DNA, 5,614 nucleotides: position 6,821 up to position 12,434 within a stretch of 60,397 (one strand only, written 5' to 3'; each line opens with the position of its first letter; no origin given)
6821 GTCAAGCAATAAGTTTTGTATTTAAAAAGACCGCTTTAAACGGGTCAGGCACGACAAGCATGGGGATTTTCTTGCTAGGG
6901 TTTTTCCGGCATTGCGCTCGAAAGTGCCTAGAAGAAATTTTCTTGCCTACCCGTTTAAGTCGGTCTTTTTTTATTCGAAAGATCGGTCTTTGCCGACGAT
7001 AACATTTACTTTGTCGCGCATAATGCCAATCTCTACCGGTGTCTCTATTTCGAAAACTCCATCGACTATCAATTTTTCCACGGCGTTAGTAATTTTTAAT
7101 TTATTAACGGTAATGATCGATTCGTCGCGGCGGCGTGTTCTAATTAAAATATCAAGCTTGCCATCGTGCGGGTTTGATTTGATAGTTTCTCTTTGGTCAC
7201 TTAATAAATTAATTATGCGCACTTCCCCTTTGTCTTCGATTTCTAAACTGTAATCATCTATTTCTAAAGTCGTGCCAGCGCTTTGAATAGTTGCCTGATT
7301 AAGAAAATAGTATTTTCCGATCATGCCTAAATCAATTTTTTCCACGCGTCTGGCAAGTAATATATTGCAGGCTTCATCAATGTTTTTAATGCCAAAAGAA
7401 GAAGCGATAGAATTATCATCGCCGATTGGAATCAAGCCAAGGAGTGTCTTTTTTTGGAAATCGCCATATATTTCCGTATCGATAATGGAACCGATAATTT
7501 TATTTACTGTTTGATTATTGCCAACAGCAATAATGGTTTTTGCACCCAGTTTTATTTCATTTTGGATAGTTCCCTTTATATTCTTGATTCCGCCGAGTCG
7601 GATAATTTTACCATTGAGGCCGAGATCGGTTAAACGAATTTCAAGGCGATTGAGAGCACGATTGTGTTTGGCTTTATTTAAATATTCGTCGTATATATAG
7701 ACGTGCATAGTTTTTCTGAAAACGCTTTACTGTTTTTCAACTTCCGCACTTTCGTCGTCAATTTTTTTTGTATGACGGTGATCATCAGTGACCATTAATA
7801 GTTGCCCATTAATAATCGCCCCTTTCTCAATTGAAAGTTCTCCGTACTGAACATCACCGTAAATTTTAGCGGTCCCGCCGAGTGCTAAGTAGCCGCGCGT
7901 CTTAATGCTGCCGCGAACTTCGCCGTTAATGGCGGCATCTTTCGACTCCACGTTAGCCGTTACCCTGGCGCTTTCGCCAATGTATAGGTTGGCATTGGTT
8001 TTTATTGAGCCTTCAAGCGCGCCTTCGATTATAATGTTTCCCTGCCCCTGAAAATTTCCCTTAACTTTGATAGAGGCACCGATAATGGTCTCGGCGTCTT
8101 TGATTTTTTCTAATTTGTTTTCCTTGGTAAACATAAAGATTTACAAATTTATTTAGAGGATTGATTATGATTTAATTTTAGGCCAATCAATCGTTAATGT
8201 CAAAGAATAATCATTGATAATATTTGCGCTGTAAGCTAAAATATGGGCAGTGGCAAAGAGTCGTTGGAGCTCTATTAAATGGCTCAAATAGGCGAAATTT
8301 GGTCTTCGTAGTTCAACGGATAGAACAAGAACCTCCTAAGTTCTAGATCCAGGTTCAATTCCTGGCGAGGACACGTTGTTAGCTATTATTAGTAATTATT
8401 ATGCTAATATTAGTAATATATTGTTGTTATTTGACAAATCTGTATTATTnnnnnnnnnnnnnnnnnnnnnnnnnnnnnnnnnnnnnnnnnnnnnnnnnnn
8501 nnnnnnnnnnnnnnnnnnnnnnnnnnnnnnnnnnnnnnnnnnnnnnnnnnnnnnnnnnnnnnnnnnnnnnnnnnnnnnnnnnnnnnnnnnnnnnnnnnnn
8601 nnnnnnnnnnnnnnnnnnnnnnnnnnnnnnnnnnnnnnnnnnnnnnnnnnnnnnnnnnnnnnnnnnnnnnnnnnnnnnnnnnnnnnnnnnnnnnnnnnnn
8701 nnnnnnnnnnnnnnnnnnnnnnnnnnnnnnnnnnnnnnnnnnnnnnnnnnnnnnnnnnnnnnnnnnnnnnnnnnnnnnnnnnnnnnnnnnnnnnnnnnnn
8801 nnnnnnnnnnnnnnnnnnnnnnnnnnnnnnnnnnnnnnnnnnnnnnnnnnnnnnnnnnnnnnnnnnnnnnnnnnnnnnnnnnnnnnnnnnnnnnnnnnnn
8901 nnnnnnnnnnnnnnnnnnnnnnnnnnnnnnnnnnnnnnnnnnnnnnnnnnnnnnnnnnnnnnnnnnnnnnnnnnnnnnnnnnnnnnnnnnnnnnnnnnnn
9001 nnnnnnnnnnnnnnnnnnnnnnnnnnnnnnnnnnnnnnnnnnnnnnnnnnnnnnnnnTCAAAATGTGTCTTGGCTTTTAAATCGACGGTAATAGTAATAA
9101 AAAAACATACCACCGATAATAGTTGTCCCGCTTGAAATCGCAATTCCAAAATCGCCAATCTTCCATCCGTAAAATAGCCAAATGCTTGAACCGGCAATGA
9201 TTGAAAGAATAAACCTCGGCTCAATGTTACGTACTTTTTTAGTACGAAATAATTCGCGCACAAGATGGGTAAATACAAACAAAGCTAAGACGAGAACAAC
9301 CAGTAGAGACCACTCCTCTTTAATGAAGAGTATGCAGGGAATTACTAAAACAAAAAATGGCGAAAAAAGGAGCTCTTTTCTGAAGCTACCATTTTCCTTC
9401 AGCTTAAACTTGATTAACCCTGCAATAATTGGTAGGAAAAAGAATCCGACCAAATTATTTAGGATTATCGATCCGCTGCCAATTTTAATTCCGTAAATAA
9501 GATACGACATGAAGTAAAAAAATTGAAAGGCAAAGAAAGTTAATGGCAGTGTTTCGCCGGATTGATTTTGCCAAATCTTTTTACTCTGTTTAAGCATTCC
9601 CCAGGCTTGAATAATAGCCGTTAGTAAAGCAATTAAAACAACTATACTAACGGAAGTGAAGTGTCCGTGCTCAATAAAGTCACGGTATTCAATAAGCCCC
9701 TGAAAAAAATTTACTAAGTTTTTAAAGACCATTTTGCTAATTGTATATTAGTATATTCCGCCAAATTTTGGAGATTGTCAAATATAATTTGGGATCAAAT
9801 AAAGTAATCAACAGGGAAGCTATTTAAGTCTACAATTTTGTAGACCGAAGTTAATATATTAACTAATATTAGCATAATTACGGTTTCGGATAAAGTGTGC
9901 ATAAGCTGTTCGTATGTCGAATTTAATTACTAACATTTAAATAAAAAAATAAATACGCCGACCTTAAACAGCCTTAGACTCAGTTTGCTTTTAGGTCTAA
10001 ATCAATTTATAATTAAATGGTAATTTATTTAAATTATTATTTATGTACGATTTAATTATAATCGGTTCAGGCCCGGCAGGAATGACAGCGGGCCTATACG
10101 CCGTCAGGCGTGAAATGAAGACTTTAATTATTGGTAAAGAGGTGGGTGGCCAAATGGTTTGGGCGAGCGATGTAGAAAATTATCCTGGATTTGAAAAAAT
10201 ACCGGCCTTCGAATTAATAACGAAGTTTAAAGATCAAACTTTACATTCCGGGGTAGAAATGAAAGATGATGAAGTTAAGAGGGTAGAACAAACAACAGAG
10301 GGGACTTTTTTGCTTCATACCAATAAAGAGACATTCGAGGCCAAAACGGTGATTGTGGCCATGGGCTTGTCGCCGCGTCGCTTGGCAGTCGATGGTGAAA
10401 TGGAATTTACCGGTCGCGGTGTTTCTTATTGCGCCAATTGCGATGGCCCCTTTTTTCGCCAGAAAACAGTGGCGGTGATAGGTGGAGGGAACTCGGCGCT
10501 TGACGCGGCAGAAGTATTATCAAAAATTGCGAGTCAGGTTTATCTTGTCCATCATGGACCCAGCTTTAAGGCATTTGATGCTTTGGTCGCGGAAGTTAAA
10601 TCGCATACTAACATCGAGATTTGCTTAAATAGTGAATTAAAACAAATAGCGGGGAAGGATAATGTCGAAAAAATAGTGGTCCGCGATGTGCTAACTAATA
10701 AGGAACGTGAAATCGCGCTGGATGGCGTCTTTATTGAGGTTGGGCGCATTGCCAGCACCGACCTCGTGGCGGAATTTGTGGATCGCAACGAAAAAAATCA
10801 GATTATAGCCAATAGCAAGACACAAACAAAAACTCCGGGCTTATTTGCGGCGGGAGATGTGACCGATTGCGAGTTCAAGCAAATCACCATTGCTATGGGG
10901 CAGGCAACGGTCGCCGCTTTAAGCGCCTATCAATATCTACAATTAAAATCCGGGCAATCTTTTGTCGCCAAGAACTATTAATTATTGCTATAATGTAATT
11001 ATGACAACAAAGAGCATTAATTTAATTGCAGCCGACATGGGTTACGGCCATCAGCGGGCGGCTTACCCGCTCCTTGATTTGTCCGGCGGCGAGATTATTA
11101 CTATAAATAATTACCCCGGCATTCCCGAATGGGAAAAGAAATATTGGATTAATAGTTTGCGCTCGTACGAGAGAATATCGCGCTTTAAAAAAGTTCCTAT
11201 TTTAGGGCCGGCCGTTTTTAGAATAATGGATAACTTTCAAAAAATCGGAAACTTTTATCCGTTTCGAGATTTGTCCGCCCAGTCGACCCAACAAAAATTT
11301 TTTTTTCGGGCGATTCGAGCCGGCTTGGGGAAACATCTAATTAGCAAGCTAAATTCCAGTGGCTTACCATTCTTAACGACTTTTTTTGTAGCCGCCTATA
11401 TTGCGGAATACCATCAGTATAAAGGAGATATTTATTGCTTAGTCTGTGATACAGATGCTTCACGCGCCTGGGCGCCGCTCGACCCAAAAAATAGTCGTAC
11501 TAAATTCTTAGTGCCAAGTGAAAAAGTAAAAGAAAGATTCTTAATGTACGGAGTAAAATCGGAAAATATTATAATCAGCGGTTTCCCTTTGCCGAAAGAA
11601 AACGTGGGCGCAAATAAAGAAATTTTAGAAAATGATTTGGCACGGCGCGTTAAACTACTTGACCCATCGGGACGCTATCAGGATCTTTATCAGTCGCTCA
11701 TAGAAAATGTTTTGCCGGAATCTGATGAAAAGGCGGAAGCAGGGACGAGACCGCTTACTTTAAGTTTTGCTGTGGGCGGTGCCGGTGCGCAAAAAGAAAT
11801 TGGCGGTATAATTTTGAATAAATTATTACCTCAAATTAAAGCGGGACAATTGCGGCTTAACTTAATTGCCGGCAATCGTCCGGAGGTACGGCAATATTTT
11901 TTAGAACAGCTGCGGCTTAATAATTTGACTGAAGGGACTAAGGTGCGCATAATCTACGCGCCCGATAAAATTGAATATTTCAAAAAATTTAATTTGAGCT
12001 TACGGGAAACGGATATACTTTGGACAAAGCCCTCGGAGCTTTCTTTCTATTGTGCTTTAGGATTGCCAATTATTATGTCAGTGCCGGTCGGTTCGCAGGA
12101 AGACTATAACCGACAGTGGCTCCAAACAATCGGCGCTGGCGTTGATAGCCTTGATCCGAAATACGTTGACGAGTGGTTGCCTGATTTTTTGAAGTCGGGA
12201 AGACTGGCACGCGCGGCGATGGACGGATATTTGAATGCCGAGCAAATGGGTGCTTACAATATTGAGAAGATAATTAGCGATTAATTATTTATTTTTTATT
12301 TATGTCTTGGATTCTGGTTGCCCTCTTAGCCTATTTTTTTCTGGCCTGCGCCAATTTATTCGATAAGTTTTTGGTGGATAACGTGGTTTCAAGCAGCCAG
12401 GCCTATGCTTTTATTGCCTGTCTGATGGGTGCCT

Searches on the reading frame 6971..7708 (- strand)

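Call 9: search_protein_families(library=pfam, proteins=[window:6971-7708:-], max_evalue=0.001)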
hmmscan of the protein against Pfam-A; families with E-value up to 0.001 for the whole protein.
window:6971-7708:- (245 aa): 1 family
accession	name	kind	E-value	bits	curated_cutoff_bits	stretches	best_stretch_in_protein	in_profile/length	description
PF00781.29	DAGK_cat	-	2.3e-08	34.1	23.6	1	8-129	8-124/125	Diacylglycerol kinase catalytic domain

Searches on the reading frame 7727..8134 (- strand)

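Call 9: search_protein_families(library=pfam, proteins=[window:7727-8134:-], max_evalue=0.001)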
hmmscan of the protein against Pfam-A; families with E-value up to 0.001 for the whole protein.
window:7727-8134:- (135 aa): 1 family
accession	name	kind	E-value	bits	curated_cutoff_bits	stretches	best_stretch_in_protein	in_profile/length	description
PF04519.19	Bactofilin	-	1.3e-25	89.9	27.9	1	16-112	1-97/98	Polymer-forming cytoskeletal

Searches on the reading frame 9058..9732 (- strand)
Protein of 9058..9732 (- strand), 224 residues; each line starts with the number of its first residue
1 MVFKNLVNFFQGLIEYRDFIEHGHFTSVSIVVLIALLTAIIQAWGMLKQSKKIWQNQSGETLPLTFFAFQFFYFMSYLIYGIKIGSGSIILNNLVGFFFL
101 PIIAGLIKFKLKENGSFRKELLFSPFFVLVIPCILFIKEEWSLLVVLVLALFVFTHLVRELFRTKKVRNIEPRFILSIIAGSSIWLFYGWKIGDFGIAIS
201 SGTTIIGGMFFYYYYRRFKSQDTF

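Call 9: search_protein_families(library=pfam, proteins=[window:9058-9732:-], max_evalue=0.001)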
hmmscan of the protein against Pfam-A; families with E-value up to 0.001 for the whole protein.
window:9058-9732:- (224 aa): 2 families
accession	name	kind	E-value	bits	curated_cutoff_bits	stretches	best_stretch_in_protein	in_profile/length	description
PF03083.21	MtN3_slv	-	2.4e-10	40.7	23.7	2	33-99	5-71/87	Sugar efflux transporter for intercellular exchange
PF11992.13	TgpA_N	-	0.00024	20.7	30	1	23-163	12-146/333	TgpA N-terminal domain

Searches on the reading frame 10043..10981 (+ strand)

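Call 9: search_protein_families(library=pfam, proteins=[window:10043-10981:+], max_evalue=0.001)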
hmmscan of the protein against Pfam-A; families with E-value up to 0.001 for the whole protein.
window:10043-10981:+ (312 aa): 12 families
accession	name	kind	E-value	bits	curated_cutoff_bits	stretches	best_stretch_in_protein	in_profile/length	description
PF07992.20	Pyr_redox_2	-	2e-50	172.3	26.1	1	2-288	1-291/291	Pyridine nucleotide-disulphide oxidoreductase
PF13738.12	Pyr_redox_3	-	6.2e-25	88.5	30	1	75-271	101-305/305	Pyridine nucleotide-disulphide oxidoreductase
PF00070.33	Pyr_redox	-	2.8e-12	47.4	22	1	143-214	2-80/82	Pyridine nucleotide-disulphide oxidoreductase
PF03486.20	HI0933_like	-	3.6e-10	40.1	50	0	3-33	2-32/244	HI0933-like protein Rossmann domain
PF00890.30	FAD_binding_2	-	6.5e-08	32.6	20.4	1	3-42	1-42/414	FAD binding domain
PF12831.13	FAD_oxidored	-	3.3e-06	27.1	27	1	3-72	1-70/416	FAD dependent oxidoreductase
PF01946.23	Thi4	-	1.4e-05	24.9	26.2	0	3-34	19-51/235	Thi4 family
PF13434.12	Lys_Orn_oxgnase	-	6.6e-05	22.6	21.3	0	77-176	117-226/339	L-lysine 6-monooxygenase/L-ornithine 5-monooxygenase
PF01266.30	DAO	-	0.00016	21.7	27.9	0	3-35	1-34/353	FAD dependent oxidoreductase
PF01134.28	GIDA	-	0.0002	21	22.1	0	3-33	1-31/391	Glucose inhibited division protein A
PF13450.12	NAD_binding_8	-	0.00052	20.7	21.9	0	6-38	1-35/68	NAD(P)-binding Rossmann-like domain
PF05834.18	Lycopene_cycl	-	0.00069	19.2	23.4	0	3-46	1-50/380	Lycopene cyclase protein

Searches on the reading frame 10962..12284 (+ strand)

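Call 9: search_protein_families(library=pfam, proteins=[window:10962-12284:+], max_evalue=0.001)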
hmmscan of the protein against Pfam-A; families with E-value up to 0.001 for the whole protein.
window:10962-12284:+ (440 aa): 1 family
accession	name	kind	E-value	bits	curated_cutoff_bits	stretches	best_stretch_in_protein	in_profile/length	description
PF22053.2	DUF6938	-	3.6e-15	56.7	27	2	313-433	110-226/236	Domain of unknown function (DUF6938)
